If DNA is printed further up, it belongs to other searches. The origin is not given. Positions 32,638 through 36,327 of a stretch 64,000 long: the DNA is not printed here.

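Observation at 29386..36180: Tandem cyclase-STAND-TPR paralogs: candidate NLR-like sensors with a cyclic-nucleotide output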

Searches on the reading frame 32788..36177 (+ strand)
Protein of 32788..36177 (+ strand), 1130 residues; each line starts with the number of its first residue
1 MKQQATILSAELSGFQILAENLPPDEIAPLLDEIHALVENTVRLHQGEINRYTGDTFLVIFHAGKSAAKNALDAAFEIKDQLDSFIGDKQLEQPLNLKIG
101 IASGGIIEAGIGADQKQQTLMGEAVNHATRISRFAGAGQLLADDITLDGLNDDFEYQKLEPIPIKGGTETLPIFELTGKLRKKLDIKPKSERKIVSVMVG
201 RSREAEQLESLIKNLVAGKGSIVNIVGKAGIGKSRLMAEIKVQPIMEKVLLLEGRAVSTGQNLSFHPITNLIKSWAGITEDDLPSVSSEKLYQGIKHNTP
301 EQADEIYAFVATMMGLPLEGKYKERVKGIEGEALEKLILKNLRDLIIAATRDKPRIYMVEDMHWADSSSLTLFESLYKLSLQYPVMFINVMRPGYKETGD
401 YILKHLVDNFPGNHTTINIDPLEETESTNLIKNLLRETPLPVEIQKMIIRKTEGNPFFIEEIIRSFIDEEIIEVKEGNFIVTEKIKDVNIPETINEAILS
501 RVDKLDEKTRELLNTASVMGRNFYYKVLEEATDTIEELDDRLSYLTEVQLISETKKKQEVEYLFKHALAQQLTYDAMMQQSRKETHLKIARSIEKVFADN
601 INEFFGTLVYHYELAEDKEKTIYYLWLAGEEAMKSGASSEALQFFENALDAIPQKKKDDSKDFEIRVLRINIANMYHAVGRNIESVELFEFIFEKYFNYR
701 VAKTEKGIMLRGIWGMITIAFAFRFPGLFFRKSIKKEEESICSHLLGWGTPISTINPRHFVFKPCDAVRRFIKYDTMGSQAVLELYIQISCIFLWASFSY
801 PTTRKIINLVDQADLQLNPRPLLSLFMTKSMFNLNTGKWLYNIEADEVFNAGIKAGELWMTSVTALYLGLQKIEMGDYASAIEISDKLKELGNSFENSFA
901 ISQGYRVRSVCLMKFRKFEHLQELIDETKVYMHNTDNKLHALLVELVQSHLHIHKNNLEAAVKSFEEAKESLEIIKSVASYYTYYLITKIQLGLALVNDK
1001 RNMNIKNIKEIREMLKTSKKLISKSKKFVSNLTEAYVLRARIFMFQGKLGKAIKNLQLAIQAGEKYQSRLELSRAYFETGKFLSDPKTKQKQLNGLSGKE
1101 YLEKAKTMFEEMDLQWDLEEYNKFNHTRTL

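Call 5: search_protein_families(library=pfam, proteins=[window:32788-36177:+], max_evalue=0.01)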
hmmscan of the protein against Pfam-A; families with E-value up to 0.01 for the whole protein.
window:32788-36177:+ (1130 aa): 7 families
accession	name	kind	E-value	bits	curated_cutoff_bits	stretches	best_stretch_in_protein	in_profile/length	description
PF13191.12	AAA_16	-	1.7e-17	64.9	32.6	1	199-388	3-167/167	AAA ATPase domain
PF00211.25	Guanylate_cyc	-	2.2e-15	57.2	21.9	1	3-167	7-173/183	Adenylate and Guanylate cyclase catalytic domain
PF13424.12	TPR_12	-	5.3e-05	23.8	30.1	0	1034-1077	4-49/77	Tetratricopeptide repeat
PF07719.23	TPR_2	-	5.5e-05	23.4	27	0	1034-1061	2-29/34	Tetratricopeptide repeat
PF00931.28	NB-ARC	-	0.0015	18.2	23.5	0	206-241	3-39/248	NB-ARC domain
PF00515.34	TPR_1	-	0.0025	18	27.8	0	1034-1061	2-29/34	Tetratricopeptide repeat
PF13181.12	TPR_8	-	0.004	17.6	25.7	0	1034-1061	2-29/34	Tetratricopeptide repeat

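Call 6: search_protein_families(library=padloc, proteins=[window:32788-36177:+], max_evalue=0.01)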
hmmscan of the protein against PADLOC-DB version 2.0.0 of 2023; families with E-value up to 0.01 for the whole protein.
window:32788-36177:+ (1130 aa): 5 families
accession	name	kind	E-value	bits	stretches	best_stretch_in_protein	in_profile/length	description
PDLC02367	PycC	-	5.7e-12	43.6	1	4-158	43-200/226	-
PDLC00734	PycC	-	4.5e-10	37.2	1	2-135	187-324/374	Pycsar cyclase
PDLC00766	PycC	-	2.4e-06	25.1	1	4-156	43-201/232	Pycsar cyclase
PDLC02369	PycC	-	4.4e-06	24.4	1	54-154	96-195/248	-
PDLC02370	PycC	-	0.0009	16.7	1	18-102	95-186/340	-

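Call 13: find_homologous_proteins(query=window:32788-36177:+, max_evalue=0.00001)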
Query window:32788-36177:+ (1130 aa): 1860 proteins with E <= 0.00001 among 8000 candidates; the best 120 are listed.
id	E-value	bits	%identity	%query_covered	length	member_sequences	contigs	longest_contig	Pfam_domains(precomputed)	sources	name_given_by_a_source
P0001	0.0e+0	2507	100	100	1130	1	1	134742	PF00211.26,PF13191.13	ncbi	ncbi:MAG: AAA family ATPase [Bacteroidales bacterium]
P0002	0.0e+0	1908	76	100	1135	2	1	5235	PF00211.26,PF13191.13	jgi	jgi:class 3 adenylate cyclase/tetratricopeptide (TPR) repeat protein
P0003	0.0e+0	1881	75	100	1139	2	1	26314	PF00211.26,PF13191.13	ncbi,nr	ncbi:MAG: AAA family ATPase [Bacteroidales bacterium]|nr:AAA family ATPase [Bacteroidales bacterium]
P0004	0.0e+0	1841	74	100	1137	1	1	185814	PF13424.13,PF00211.26,PF13191.13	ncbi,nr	ncbi:MAG: AAA family ATPase [Bacteroidetes bacterium]|nr:AAA family ATPase [Bacteroidota bacterium]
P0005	0.0e+0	1809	73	99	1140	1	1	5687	PF00211.26,PF13191.13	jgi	jgi:class 3 adenylate cyclase/tetratricopeptide (TPR) repeat protein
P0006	0.0e+0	1807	73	99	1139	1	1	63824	PF00211.26,PF13191.13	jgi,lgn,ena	-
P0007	0.0e+0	1702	69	99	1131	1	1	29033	PF00211.26,PF13191.13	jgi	-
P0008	0.0e+0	1678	80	82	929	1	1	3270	PF13191.13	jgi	jgi:tetratricopeptide (TPR) repeat protein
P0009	0.0e+0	1666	68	99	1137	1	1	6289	PF00211.26,PF13191.13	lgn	-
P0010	0.0e+0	1615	65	100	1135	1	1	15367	PF00211.26,PF13191.13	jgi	jgi:class 3 adenylate cyclase/tetratricopeptide (TPR) repeat protein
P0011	0.0e+0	1561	80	78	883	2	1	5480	PF13191.13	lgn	-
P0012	0.0e+0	1502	63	100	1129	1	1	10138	PF13424.13,PF00211.26,PF13191.13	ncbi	-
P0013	0.0e+0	1498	62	100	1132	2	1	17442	PF00211.26,PF13191.13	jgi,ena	-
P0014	0.0e+0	1486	62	99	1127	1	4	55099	PF13424.13,PF00211.26,PF13191.13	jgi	jgi:class 3 adenylate cyclase/tetratricopeptide (TPR) repeat protein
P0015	0.0e+0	1446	62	99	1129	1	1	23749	PF00211.26,PF13191.13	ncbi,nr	ncbi:AAA family ATPase [Desulfosarcina sp.]|nr:AAA family ATPase [Desulfosarcina sp.]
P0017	0.0e+0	1420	60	100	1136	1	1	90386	PF00211.26,PF13191.13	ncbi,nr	ncbi:MAG: AAA family ATPase [Bacteroidetes bacterium]|nr:AAA family ATPase [Bacteroidota bacterium]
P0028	0.0e+0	1176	51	99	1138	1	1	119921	PF00211.26,PF13191.13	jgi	-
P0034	0.0e+0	1103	65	61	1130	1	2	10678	PF13424.13,PF07719.24,PF13191.13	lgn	-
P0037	0.0e+0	1050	48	99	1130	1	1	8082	PF00211.26,PF13191.13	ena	-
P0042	0.0e+0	1029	47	100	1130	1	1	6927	PF00211.26,PF13191.13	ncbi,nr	ncbi:MAG: AAA family ATPase [Bacteroidales bacterium]|nr:AAA family ATPase [Bacteroidales bacterium]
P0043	0.0e+0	1022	46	99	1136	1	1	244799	PF13424.13,PF00211.26,PF13191.13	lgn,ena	-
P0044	0.0e+0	1021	46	99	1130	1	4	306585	PF00211.26,PF13191.13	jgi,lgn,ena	-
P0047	4.7e-295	1000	45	99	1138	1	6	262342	PF13424.13,PF13401.13,PF00211.26,PF13191.13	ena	-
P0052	2.5e-280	951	44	99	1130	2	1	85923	PF13424.13,PF00211.26,PF13191.13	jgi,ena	-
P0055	9.2e-278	942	43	99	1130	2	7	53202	PF17874.8,PF00515.35,PF13424.13,PF00211.26,PF13181.13,PF07719.24,PF13191.13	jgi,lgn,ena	-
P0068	4.0e-256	871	42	99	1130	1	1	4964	PF13424.13,PF00211.26,PF07719.24,PF13191.13,PF13374.13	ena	-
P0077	7.3e-252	857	42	99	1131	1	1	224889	PF00515.35,PF00211.26,PF13181.13,PF07719.24,PF13191.13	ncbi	ncbi:MAG: adenylate/guanylate cyclase domain-containing protein [Bacteroidales bacterium]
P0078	1.5e-251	856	42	99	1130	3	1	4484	PF13424.13,PF00211.26,PF07719.24,PF13191.13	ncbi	-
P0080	4.3e-251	854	42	99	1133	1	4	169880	PF00211.26,PF13191.13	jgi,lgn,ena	-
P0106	9.2e-241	820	39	99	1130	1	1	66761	PF00515.35,PF13424.13,PF00211.26,PF07719.24,PF13191.13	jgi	jgi:class 3 adenylate cyclase/tetratricopeptide (TPR) repeat protein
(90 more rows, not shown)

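Call 15: find_encoding_contigs(protein=P0004, flank=10000, max_places=2)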
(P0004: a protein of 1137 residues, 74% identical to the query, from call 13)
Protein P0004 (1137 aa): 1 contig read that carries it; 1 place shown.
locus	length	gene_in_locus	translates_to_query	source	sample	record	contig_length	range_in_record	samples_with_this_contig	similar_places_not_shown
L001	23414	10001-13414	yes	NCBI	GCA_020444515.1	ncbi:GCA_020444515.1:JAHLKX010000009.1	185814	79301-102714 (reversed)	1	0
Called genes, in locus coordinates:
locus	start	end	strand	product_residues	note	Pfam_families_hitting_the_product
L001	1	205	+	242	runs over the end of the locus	PF13489:Methyltransf_23 (weak), PF13847:Methyltransf_31 (weak), PF08241:Methyltransf_11 (weak), PF08242:Methyltransf_12 (weak), PF13649:Methyltransf_25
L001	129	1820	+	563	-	PF07992:Pyr_redox_2 (faint), PF01494:FAD_binding_3, PF21274:Rng_hyd_C (weak)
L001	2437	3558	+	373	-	PF04205:FMN_bind, PF12801:Fer4_5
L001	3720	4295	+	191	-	PF01613:Flavin_Reduct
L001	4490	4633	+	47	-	-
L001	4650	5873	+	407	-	PF08447:PAS_3, PF02518:HATPase_c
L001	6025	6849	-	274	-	PF14054:DUF4249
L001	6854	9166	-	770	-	PF13620:CarboxypepD_reg, PF13715:CarbopepD_reg_2, PF07715:Plug (weak)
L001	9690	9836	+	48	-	PF13335:Mg_chelatase_C (weak)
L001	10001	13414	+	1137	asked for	PF00211:Guanylate_cyc (faint), PF13191:AAA_16, PF13424:TPR_12 (faint)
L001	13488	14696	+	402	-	PF13173:AAA_14, PF13635:DUF4143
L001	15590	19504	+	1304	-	-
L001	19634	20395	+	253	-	PF00072:Response_reg, PF04397:LytTR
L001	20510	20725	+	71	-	-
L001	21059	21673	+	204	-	PF02469:Fasciclin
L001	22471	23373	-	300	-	PF00376:MerR, PF13411:MerR_1, PF02607:B12-binding_2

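Call 16: find_encoding_contigs(protein=P0077, flank=10000, max_places=2)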
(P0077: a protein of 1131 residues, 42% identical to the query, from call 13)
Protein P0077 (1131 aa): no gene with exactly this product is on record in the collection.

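Call 17: find_encoding_contigs(protein=P0017, flank=10000, max_places=2)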
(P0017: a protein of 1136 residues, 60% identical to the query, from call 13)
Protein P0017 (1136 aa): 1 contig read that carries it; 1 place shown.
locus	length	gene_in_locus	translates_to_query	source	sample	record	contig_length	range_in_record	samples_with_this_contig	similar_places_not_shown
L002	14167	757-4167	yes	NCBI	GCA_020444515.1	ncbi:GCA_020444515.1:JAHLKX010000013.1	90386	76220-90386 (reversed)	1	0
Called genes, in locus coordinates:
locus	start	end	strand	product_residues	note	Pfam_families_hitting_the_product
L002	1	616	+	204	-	PF01030:Recep_L_domain (faint), PF18962:Por_Secre_tail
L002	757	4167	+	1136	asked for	PF00211:Guanylate_cyc, PF13191:AAA_16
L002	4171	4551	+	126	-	PF00211:Guanylate_cyc (weak)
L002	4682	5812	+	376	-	PF13173:AAA_14, PF13635:DUF4143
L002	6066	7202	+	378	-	PF13173:AAA_14, PF13401:AAA_22 (faint), PF13635:DUF4143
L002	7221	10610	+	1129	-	PF00211:Guanylate_cyc, PF13191:AAA_16, PF00515:TPR_1 (faint), PF07719:TPR_2 (faint), PF13428:TPR_14 (faint)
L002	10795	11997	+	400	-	PF13173:AAA_14, PF13635:DUF4143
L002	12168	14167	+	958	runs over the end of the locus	-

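Call 18: find_encoding_contigs(protein=P0006, flank=10000, max_places=2)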
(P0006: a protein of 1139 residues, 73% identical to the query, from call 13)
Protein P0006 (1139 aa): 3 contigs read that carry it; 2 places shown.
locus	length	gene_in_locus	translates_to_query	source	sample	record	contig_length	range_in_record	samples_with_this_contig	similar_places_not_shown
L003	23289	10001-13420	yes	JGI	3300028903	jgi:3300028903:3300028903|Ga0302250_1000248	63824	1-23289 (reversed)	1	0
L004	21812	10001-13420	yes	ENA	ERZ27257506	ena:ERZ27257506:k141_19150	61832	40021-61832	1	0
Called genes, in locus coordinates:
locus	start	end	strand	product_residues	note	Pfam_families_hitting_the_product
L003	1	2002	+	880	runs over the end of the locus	PF13229:Beta_helix, PF17161:DUF5123 (faint), PF18962:Por_Secre_tail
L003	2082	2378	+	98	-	PF00144:Beta-lactamase (weak)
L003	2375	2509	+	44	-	PF18962:Por_Secre_tail (weak)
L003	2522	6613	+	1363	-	-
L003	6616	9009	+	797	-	-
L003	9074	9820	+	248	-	PF00072:Response_reg, PF04397:LytTR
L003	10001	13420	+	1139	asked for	PF00211:Guanylate_cyc, PF13191:AAA_16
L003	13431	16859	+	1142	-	PF00211:Guanylate_cyc, PF13191:AAA_16, PF00515:TPR_1 (faint), PF07719:TPR_2 (faint)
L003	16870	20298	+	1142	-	PF00211:Guanylate_cyc, PF13191:AAA_16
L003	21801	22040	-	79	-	-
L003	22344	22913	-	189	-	PF01797:Y1_Tnp (weak)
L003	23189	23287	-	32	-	?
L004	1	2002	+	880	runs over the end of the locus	PF13229:Beta_helix, PF17161:DUF5123 (faint), PF18962:Por_Secre_tail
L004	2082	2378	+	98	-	PF00144:Beta-lactamase (weak)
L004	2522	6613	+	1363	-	-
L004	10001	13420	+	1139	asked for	PF00211:Guanylate_cyc, PF13191:AAA_16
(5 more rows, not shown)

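Call 19: find_encoding_contigs(protein=P0044, flank=10000, max_places=2)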
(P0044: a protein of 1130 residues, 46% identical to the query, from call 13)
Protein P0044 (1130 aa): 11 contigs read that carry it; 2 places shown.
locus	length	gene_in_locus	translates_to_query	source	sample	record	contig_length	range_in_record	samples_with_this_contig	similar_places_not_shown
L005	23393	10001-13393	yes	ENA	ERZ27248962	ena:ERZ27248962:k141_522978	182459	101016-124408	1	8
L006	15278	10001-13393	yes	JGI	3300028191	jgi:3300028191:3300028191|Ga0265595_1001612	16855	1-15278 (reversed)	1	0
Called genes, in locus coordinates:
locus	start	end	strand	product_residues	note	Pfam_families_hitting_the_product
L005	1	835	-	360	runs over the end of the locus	-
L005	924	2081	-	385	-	-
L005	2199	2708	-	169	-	-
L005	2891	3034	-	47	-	-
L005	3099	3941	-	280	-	PF14054:DUF4249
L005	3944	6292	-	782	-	PF13620:CarboxypepD_reg, PF13715:CarbopepD_reg_2, PF07715:Plug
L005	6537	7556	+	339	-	PF03372:Exo_endo_phos, PF19580:Exo_endo_phos_3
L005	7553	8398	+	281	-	PF01694:Rhomboid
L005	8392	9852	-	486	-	PF00083:Sugar_tr (weak), PF07690:MFS_1, PF00854:PTR2 (weak), PF07690:MFS_1 (weak)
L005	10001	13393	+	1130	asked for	PF00211:Guanylate_cyc, PF13191:AAA_16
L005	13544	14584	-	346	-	PF03965:Penicillinase_R (faint), PF02661:Fic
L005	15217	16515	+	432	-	PF00756:Esterase, PF00561:Abhydrolase_1 (weak), PF12146:Hydrolase_4 (weak), PF18962:Por_Secre_tail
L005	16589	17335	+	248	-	PF00072:Response_reg, PF04397:LytTR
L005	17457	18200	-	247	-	PF00155:Aminotran_1_2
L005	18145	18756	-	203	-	PF00155:Aminotran_1_2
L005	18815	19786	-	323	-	PF21687:T2SSK_1st (faint), PF12836:HHH_3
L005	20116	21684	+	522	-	PF00324:AA_permease, PF13520:AA_permease_2, PF13906:AA_permease_C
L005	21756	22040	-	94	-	-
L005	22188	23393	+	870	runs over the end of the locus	PF00501:AMP-binding, PF00550:PP-binding (weak), PF01553:Acyltransferase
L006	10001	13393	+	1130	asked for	PF00211:Guanylate_cyc, PF13191:AAA_16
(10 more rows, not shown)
